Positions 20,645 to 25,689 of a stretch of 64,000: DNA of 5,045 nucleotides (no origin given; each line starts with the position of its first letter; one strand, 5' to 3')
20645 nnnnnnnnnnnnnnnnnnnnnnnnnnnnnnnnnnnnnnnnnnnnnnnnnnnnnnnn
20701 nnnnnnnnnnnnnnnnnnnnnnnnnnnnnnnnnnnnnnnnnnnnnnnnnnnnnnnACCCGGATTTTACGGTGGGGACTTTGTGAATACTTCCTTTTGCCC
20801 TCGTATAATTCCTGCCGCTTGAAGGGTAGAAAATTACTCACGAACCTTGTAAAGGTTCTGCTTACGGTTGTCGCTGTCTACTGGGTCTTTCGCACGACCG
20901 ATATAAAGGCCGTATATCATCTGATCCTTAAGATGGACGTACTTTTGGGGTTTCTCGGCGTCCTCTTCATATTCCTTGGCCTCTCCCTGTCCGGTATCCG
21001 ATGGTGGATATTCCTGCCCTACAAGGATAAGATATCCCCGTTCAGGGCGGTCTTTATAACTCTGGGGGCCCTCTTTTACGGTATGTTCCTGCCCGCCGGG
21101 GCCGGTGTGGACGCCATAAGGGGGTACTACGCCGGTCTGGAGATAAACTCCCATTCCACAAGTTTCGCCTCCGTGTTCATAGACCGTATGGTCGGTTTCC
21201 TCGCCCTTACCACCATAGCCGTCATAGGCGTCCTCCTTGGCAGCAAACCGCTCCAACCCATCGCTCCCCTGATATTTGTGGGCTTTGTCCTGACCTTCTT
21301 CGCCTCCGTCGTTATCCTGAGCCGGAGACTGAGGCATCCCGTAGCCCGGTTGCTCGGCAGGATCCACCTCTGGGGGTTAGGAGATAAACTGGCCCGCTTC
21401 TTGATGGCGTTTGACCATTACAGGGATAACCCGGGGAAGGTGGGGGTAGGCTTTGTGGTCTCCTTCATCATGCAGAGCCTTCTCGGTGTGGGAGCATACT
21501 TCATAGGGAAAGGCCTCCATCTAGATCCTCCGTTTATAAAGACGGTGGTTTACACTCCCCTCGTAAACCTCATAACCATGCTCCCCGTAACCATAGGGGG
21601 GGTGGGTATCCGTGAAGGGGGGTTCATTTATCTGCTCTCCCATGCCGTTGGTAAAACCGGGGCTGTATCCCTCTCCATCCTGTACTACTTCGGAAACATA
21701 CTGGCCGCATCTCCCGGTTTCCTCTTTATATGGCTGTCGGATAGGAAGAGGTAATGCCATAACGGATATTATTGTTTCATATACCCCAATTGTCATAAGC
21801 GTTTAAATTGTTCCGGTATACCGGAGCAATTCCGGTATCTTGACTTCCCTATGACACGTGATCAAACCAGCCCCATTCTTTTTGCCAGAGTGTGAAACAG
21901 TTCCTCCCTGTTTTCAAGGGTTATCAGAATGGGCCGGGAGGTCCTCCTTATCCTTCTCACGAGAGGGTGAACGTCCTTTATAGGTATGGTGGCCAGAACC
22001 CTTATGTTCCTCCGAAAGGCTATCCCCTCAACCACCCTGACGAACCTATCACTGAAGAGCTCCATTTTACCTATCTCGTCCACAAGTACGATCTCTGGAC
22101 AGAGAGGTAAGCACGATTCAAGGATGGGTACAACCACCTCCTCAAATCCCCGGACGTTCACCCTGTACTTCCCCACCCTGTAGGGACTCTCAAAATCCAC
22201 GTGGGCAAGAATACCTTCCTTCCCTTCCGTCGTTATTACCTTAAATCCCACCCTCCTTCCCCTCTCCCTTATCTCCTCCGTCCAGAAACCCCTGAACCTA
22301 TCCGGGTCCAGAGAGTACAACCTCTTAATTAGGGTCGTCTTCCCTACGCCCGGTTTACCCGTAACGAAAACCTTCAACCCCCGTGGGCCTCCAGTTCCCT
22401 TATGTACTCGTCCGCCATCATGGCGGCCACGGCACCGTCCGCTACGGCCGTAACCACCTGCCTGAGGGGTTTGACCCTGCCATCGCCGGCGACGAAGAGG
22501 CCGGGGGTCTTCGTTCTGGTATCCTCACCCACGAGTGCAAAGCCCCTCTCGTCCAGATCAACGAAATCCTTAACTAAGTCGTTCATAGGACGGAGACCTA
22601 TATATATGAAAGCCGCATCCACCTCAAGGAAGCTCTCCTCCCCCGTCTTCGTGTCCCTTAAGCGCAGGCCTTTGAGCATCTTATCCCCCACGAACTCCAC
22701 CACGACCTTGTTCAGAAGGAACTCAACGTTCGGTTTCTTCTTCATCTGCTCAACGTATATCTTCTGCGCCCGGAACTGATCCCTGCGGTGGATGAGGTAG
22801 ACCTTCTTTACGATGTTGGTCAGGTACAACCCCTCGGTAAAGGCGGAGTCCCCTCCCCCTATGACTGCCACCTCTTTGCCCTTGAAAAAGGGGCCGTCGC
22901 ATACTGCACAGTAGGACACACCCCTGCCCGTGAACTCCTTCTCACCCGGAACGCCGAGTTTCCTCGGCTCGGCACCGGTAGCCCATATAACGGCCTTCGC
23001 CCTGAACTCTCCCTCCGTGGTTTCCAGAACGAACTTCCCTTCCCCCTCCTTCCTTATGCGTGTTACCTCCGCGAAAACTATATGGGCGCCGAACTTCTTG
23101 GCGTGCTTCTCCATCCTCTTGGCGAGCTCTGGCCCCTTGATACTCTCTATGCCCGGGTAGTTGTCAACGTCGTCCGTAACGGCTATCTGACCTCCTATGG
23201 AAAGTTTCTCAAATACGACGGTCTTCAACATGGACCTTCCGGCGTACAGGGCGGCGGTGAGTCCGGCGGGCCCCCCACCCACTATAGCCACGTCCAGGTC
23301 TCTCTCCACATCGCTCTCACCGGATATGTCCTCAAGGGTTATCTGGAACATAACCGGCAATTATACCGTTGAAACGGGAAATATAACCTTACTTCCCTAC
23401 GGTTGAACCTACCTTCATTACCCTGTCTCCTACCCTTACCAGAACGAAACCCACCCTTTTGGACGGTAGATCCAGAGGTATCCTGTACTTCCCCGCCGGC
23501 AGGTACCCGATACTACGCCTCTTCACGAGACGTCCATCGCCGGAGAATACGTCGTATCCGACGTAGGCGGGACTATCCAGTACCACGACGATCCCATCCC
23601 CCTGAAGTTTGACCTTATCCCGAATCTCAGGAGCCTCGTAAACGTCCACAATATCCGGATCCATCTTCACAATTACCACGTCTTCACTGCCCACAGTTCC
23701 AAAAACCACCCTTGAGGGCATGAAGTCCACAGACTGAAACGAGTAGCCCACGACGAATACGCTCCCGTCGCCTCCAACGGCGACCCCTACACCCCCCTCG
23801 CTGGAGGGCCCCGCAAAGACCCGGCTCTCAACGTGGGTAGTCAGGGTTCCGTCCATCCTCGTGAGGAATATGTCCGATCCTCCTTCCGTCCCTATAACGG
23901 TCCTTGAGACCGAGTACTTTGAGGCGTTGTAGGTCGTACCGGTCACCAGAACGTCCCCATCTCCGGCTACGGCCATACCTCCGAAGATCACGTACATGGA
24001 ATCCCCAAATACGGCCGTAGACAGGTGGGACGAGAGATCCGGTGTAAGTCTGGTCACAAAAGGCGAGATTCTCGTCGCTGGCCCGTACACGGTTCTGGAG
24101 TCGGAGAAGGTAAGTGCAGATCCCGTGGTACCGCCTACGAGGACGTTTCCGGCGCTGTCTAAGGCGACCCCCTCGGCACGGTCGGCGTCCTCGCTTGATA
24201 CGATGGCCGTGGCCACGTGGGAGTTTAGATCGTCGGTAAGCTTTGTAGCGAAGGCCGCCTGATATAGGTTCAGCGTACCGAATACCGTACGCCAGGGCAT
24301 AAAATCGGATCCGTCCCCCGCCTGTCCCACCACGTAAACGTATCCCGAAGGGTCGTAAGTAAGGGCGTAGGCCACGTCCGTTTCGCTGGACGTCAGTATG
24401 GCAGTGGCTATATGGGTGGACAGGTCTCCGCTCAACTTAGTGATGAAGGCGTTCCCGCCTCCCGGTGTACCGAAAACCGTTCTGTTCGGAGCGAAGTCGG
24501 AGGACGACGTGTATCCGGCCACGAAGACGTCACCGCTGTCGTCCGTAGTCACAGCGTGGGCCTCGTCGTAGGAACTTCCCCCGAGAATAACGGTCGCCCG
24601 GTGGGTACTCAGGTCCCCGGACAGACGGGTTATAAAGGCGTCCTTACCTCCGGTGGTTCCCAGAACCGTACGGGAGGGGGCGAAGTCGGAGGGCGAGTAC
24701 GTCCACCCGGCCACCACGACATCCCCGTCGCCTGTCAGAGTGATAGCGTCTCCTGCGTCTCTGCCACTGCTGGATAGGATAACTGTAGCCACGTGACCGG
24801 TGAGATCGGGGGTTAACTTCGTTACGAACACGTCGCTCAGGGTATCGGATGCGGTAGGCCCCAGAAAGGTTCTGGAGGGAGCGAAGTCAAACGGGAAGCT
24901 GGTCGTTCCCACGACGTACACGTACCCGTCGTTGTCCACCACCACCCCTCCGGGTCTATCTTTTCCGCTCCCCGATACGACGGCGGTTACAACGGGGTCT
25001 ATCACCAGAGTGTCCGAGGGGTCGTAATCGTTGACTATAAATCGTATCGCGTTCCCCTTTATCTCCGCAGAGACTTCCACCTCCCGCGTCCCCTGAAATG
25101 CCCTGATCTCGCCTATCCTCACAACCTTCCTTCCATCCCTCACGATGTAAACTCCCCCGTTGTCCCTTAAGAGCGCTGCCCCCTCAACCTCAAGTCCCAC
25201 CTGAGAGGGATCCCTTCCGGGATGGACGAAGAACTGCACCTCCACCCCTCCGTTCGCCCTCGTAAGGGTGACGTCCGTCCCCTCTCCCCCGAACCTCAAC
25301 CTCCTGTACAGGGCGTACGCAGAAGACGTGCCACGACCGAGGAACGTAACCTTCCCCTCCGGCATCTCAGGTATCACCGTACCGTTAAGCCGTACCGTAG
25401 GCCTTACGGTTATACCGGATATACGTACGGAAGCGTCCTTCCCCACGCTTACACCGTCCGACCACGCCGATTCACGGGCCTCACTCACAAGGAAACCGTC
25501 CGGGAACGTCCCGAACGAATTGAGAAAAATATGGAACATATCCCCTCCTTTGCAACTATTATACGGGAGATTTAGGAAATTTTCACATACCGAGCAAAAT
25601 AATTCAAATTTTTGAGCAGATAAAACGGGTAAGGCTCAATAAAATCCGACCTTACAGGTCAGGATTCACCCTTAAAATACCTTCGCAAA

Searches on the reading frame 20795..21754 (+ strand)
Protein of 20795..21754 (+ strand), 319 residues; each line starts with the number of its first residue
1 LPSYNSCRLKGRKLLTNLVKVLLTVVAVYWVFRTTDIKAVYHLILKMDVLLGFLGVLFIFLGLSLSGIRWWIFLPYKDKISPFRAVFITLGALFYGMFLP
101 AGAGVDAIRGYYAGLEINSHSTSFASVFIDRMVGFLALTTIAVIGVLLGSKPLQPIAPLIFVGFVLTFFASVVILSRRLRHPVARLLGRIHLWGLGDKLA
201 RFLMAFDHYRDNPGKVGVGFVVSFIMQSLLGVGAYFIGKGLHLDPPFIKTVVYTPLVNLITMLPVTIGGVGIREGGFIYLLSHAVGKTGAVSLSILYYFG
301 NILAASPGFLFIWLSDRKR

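Call 8: search_protein_families(library=pfam, proteins=[window:20795-21754:+], max_evalue=0.01)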
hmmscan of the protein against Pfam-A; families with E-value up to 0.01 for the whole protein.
window:20795-21754:+ (319 aa): 1 family
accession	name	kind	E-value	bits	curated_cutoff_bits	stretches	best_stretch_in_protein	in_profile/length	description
PF03706.18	LPG_synthase_TM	-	1.3e-39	136.9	33.4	1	18-297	2-290/302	Lysylphosphatidylglycerol synthase TM region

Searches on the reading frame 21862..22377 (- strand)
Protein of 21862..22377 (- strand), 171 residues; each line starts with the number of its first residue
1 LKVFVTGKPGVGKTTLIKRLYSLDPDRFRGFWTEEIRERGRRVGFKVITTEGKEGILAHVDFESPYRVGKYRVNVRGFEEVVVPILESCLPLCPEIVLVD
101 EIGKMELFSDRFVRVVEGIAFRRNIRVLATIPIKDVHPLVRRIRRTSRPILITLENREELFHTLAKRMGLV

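Call 8: search_protein_families(library=pfam, proteins=[window:21862-22377:-], max_evalue=0.01)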
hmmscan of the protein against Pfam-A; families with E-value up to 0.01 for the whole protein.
window:21862-22377:- (171 aa): 8 families
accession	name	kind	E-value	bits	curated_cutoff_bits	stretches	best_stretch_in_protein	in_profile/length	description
PF03266.21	NTPase_1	-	4.5e-43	147.4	23.9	1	2-163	1-166/168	NTPase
PF13238.12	AAA_18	-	0.00033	21.5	29.4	1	3-23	1-21/128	AAA domain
PF13191.12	AAA_16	-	0.00047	21.1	32.6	1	3-31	27-59/167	AAA ATPase domain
PF13401.12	AAA_22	-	0.00066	20.4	27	1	4-39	9-33/130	AAA domain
PF02702.23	KdpD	-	0.0021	17.9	26.1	0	2-145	6-136/210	Osmosensitive K+ channel His kinase sensor domain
PF13479.12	AAA_24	-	0.0054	17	27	1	2-20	4-22/195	AAA domain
PF20720.3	nSTAND3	-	0.0088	16.2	27.2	0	3-21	20-38/155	Novel STAND NTPase 3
PF01443.25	Viral_helicase1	-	0.009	16.3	21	0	4-23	2-21/228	Viral superfamily 1 RNA helicase core domain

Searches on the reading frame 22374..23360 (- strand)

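Call 8: search_protein_families(library=pfam, proteins=[window:22374-23360:-], max_evalue=0.01)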
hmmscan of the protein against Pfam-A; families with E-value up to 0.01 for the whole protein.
window:22374-23360:- (328 aa): 13 families
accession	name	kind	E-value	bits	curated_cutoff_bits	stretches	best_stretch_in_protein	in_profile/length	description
PF07992.20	Pyr_redox_2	-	3.2e-47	161.8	26.1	1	23-309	2-291/291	Pyridine nucleotide-disulphide oxidoreductase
PF13738.12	Pyr_redox_3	-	3e-27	96.1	30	2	72-292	76-305/305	Pyridine nucleotide-disulphide oxidoreductase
PF00070.33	Pyr_redox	-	1.2e-16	61.5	22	1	164-235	2-80/82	Pyridine nucleotide-disulphide oxidoreductase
PF01266.30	DAO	-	7.8e-11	42.5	27.9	2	75-135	147-209/353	FAD dependent oxidoreductase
PF03486.20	HI0933_like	-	6.3e-08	32.8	50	1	23-57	2-37/244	HI0933-like protein Rossmann domain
PF01946.23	Thi4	-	2.1e-07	30.9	26.2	1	22-59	18-57/235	Thi4 family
PF12831.13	FAD_oxidored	-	6.9e-07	29.3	27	1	23-60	1-39/416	FAD dependent oxidoreductase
PF01134.28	GIDA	-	1.7e-06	27.8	22.1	1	23-80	1-48/391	Glucose inhibited division protein A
PF13454.12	NAD_binding_9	-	3.2e-06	27.7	21.8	0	84-130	108-154/155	FAD-NAD(P)-binding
PF00890.30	FAD_binding_2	-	5.3e-06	26.3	20.4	1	23-60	1-39/414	FAD binding domain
PF13450.12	NAD_binding_8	-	4.5e-05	24.1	21.9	1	26-62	1-38/68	NAD(P)-binding Rossmann-like domain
PF01494.25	FAD_binding_3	-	0.00079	19.2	22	0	22-52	2-32/349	FAD binding domain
PF05834.18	Lycopene_cycl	-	0.0023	17.5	23.4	0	23-46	1-26/380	Lycopene cyclase protein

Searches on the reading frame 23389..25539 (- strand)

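Call 8: search_protein_families(library=pfam, proteins=[window:23389-25539:-], max_evalue=0.01)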
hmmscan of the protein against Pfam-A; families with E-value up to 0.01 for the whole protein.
window:23389-25539:- (716 aa): 2 families
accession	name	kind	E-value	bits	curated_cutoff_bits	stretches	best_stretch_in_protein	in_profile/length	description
PF06739.17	SBBP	-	1.4e-13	50.9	20.5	2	318-349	5-37/38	Beta-propeller repeat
PF25778.1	DUF7948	-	2.1e-13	51.3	27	1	87-183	113-214/214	Domain of unknown function (DUF7948)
